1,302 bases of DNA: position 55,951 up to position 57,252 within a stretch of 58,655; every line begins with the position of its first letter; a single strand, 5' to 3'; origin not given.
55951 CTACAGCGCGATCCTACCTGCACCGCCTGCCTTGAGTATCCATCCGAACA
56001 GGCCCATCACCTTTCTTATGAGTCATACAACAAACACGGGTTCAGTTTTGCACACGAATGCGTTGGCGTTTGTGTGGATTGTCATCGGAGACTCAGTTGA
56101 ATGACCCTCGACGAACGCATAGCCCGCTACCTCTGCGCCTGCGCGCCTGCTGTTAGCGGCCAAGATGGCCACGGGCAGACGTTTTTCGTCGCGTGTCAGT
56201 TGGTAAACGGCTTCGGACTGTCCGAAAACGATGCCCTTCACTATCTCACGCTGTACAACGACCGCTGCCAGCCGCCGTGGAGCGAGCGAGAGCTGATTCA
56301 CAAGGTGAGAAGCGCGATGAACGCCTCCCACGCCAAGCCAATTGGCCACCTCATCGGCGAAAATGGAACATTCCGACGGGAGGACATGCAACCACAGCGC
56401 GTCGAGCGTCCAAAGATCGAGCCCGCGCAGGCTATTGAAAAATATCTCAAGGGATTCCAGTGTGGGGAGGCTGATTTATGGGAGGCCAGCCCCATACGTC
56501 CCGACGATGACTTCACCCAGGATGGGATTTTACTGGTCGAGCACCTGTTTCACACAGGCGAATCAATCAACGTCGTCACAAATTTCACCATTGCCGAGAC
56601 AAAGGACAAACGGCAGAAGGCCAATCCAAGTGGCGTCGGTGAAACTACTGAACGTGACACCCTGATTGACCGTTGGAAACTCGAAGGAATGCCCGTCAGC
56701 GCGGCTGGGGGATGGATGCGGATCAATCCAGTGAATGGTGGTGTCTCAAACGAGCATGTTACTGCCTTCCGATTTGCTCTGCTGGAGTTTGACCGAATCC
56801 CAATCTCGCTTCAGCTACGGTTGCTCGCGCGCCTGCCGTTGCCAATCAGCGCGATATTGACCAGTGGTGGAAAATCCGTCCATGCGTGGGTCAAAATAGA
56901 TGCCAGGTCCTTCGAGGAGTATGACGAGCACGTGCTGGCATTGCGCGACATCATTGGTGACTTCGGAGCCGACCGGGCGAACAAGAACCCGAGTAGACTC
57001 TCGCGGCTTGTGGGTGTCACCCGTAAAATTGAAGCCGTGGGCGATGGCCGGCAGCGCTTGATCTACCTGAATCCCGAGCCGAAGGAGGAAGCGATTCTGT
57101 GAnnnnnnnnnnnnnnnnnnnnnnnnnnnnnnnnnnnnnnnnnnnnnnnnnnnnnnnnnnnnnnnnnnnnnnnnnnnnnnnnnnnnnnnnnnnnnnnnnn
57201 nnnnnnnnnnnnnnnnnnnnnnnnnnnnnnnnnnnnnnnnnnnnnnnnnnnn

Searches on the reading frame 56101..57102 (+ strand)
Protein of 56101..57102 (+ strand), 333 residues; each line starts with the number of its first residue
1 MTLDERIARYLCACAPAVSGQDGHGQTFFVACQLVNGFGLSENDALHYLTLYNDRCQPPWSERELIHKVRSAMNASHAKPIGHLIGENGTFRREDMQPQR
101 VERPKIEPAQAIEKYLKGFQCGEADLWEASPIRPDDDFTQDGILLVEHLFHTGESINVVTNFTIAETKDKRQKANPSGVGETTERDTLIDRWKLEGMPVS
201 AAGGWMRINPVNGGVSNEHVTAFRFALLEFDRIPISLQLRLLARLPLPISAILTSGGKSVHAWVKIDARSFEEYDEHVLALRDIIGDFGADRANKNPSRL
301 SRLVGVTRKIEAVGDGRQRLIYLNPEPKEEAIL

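Call 36: find_encoding_contigs(protein=window:56101-57102:+, flank=10000, max_places=2)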
Protein window:56101-57102:+ (333 aa): 6 contigs read that carry it; 2 places shown.
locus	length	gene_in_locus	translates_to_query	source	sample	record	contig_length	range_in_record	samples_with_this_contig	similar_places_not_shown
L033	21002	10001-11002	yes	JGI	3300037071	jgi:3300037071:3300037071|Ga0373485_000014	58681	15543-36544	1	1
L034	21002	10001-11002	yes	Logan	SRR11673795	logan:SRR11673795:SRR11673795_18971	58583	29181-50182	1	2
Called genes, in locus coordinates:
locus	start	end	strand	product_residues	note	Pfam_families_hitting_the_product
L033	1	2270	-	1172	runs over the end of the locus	-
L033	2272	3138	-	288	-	-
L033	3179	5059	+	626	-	-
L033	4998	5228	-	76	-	-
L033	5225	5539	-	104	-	-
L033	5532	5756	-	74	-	-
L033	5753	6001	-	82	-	-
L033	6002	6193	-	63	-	-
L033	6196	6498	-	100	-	-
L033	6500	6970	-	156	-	PF00226:DnaJ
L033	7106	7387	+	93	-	-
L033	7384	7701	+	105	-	-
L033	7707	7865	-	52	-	-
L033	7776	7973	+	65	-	-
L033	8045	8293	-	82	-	-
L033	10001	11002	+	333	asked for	-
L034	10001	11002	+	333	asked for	-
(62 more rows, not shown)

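Call 97: search_protein_families(library=phrogs, proteins=[window:56101-57102:+], max_evalue=0.001)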
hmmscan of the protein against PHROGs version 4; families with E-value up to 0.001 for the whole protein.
window:56101-57102:+ (333 aa): 1 family
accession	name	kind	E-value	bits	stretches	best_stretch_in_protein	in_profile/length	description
phrog_2597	-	DNA, RNA and nucleotide metabolism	8.3e-38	131.4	1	139-309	130-309/747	DNA primase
